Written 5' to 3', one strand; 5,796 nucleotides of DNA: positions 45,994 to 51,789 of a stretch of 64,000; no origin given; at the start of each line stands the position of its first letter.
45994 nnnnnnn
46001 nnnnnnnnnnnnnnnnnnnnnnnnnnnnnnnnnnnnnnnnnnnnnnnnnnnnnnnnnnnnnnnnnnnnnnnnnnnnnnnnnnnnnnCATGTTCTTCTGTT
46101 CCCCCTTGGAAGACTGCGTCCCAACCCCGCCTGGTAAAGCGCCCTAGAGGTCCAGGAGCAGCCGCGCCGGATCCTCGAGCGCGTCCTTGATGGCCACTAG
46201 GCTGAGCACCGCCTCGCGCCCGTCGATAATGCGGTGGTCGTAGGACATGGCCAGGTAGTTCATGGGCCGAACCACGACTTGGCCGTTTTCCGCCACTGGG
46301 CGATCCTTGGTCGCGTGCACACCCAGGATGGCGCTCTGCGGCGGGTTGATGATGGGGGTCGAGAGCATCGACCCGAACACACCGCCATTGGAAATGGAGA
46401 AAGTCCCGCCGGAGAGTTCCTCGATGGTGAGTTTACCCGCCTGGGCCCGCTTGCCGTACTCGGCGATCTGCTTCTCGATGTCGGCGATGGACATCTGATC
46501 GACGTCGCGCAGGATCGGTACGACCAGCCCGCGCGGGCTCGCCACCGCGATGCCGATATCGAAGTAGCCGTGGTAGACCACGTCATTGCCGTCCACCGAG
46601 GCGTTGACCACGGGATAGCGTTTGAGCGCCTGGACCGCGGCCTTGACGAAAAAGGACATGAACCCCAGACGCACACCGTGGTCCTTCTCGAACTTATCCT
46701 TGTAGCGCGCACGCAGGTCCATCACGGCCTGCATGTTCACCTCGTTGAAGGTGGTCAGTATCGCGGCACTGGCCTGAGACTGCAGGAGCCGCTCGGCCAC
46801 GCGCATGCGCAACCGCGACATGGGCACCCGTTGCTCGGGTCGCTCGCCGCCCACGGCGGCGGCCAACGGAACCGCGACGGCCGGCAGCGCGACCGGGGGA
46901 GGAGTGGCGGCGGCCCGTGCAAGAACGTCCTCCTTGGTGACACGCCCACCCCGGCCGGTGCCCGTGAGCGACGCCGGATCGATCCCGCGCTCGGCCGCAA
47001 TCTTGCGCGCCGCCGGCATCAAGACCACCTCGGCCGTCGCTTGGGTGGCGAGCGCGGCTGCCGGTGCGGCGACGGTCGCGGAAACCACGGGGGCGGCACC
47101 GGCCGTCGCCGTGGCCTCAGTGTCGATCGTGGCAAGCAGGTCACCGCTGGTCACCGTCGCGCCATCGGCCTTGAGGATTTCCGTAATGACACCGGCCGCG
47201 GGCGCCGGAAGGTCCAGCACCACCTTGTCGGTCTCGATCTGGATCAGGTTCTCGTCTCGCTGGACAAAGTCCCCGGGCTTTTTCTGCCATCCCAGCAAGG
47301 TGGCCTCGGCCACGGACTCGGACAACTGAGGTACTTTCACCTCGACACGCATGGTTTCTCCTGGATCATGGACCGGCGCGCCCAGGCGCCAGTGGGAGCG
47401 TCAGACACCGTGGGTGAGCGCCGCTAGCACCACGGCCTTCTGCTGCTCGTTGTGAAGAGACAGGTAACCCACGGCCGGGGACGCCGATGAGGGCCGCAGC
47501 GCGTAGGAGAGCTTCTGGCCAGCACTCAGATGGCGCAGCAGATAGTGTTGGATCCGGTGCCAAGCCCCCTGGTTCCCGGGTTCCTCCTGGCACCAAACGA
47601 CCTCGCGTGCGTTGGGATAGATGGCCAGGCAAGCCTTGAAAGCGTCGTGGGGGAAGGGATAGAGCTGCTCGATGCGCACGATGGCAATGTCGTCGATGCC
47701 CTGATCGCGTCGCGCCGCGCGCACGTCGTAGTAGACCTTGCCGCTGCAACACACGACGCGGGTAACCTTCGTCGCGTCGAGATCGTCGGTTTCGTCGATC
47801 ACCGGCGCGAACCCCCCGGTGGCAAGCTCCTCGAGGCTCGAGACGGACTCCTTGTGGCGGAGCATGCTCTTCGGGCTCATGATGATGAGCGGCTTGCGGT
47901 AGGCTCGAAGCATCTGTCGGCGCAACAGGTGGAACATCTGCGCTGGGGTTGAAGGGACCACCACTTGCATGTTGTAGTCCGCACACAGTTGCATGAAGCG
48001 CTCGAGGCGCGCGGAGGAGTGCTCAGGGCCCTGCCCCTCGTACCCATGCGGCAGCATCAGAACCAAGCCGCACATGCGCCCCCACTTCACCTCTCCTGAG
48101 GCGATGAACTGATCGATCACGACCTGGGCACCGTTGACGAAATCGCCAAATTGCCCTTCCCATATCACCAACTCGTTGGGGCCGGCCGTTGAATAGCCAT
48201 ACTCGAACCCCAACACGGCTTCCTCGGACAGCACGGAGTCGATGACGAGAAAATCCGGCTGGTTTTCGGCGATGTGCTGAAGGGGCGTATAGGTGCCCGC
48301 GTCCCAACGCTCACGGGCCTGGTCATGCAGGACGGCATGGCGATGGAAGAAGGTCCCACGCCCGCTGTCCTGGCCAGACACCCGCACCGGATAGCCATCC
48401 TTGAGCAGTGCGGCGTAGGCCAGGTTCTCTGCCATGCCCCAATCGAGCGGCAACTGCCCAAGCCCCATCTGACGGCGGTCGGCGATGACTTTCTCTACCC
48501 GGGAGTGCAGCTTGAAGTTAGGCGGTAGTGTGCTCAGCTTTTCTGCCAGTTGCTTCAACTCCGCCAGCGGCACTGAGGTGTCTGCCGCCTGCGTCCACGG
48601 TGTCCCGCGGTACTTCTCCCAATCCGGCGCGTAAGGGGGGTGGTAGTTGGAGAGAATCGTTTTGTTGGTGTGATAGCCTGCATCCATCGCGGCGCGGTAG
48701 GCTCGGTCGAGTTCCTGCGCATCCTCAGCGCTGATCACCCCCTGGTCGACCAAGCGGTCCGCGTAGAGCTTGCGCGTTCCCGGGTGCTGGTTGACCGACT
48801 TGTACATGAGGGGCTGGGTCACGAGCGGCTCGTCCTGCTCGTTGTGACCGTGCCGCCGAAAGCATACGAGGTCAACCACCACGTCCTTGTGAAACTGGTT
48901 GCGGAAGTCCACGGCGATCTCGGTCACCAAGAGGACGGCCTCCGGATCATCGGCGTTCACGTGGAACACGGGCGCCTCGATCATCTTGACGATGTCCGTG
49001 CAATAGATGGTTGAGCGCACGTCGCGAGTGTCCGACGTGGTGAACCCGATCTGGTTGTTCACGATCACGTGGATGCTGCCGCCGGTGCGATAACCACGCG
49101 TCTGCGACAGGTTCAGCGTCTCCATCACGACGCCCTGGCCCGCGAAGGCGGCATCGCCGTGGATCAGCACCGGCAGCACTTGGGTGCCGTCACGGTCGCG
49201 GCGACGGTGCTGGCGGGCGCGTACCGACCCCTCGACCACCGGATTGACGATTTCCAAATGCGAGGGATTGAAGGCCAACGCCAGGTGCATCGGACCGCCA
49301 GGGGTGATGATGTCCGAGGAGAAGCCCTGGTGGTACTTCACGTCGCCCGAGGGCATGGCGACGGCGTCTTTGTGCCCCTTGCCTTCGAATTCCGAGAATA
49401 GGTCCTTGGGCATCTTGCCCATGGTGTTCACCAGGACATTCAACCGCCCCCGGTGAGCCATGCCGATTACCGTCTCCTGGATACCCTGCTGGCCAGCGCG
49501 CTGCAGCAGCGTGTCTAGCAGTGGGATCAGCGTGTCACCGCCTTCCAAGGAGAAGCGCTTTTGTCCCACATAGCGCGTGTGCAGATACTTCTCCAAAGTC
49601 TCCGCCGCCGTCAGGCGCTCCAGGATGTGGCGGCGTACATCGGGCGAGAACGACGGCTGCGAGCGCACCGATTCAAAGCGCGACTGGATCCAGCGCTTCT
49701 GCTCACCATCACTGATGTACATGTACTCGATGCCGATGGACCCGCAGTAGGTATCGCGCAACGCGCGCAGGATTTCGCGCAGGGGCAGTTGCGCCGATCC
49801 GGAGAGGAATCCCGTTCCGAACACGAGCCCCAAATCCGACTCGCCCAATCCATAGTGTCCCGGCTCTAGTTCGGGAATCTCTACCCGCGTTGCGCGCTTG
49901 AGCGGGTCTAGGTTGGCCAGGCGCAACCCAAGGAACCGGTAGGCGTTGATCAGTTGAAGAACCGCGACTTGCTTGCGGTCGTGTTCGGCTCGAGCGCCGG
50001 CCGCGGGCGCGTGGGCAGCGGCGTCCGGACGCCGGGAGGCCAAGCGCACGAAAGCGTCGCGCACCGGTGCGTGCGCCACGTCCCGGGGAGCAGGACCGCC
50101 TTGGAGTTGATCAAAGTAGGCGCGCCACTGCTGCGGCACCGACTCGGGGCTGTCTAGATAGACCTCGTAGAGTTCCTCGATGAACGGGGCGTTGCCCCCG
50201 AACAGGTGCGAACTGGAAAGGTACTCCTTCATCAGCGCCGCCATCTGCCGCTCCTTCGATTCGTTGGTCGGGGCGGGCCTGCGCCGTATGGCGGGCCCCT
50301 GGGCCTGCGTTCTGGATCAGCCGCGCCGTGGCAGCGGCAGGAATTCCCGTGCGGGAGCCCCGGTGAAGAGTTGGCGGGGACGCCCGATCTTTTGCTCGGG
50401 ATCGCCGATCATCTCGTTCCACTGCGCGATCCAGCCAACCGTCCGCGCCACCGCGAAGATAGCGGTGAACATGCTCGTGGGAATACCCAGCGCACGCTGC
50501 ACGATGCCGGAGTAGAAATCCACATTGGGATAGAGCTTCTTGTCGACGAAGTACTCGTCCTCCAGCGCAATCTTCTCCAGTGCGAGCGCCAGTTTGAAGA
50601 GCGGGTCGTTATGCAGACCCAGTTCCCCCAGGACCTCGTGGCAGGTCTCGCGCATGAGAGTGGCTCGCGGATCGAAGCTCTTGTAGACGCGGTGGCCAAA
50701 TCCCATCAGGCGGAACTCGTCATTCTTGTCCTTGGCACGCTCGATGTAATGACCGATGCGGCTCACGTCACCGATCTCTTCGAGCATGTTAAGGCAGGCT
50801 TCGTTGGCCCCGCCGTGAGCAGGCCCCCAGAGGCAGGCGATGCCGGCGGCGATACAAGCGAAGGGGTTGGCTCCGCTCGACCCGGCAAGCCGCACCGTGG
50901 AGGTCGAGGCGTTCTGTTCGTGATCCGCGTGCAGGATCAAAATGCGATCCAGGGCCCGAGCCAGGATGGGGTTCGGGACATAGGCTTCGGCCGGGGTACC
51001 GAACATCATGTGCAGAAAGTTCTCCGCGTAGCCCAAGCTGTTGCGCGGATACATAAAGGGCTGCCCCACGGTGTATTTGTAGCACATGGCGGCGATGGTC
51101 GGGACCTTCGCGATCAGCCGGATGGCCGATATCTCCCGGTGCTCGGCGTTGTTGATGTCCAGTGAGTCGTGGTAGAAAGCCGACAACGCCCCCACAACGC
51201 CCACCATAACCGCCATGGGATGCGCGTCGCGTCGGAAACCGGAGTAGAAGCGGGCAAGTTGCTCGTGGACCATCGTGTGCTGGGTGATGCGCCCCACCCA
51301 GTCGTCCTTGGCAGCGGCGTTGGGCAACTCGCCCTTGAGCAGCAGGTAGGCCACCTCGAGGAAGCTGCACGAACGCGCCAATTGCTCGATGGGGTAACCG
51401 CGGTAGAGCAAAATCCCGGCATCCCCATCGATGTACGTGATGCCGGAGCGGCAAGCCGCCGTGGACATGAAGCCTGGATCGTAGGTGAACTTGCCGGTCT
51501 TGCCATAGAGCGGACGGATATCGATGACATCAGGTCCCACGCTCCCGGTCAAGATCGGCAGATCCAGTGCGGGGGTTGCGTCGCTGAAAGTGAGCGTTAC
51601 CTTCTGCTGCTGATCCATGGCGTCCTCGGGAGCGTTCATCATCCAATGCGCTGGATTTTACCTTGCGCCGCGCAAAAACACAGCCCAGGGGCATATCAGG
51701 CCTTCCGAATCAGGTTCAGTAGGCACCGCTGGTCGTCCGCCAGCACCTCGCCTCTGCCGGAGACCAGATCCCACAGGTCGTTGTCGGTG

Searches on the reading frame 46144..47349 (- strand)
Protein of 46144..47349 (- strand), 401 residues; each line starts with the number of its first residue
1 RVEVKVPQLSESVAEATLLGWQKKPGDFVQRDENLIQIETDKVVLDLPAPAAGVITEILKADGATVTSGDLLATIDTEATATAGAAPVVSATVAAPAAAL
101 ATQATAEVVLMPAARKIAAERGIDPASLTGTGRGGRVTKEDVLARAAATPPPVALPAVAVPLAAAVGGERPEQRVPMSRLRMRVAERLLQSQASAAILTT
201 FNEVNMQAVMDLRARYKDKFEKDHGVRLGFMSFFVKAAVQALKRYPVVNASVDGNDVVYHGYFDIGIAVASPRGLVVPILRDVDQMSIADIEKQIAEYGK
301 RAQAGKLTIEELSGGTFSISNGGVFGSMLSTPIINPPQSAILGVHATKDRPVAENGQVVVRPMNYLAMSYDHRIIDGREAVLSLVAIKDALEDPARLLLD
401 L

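Call 66: search_protein_families(library=pfam, proteins=[window:46144-47349:-], max_evalue=0.00001)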
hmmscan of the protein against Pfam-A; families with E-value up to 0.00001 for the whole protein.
window:46144-47349:- (401 aa): 3 families
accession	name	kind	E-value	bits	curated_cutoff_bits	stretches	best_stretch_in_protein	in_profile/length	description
PF00198.28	2-oxoacid_dh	-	8.5e-83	277.8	23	1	170-399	2-232/232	2-oxoacid dehydrogenases acyltransferase (catalytic domain)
PF00364.28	Biotin_lipoyl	-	1e-19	70.6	22.1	1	3-75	2-73/73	Biotin-requiring enzyme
PF02817.22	E3_binding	-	2.7e-15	56.7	23.7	1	108-143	1-36/36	e3 binding domain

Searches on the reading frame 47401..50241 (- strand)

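Call 66: search_protein_families(library=pfam, proteins=[window:47401-50241:-], max_evalue=0.00001)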
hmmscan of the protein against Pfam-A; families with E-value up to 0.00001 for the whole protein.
window:47401-50241:- (946 aa): 4 families
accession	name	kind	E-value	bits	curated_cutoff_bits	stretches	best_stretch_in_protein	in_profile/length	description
PF02779.29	Transket_pyr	-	1.9e-52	177.8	27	1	599-795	3-173/174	Transketolase, pyrimidine binding domain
PF16870.10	OxoGdeHyase_C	-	1.6e-48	164.7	27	1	800-942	1-151/151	2-oxoglutarate dehydrogenase C-terminal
PF00676.26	E1_dh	-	3.3e-48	164.6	22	1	212-522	5-287/300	Dehydrogenase E1 component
PF16078.10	2-oxogl_dehyd_N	-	1.1e-16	60.5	27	1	10-49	1-40/41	2-oxoglutarate dehydrogenase N-terminus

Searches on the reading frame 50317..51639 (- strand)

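Call 66: search_protein_families(library=pfam, proteins=[window:50317-51639:-], max_evalue=0.00001)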
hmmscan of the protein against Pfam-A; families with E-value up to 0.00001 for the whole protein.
window:50317-51639:- (440 aa): 1 family
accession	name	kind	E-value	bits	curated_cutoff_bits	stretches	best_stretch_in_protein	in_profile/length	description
PF00285.26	Citrate_synt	-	4.3e-141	470.5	27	1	56-422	1-357/357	Citrate synthase, C-terminal domain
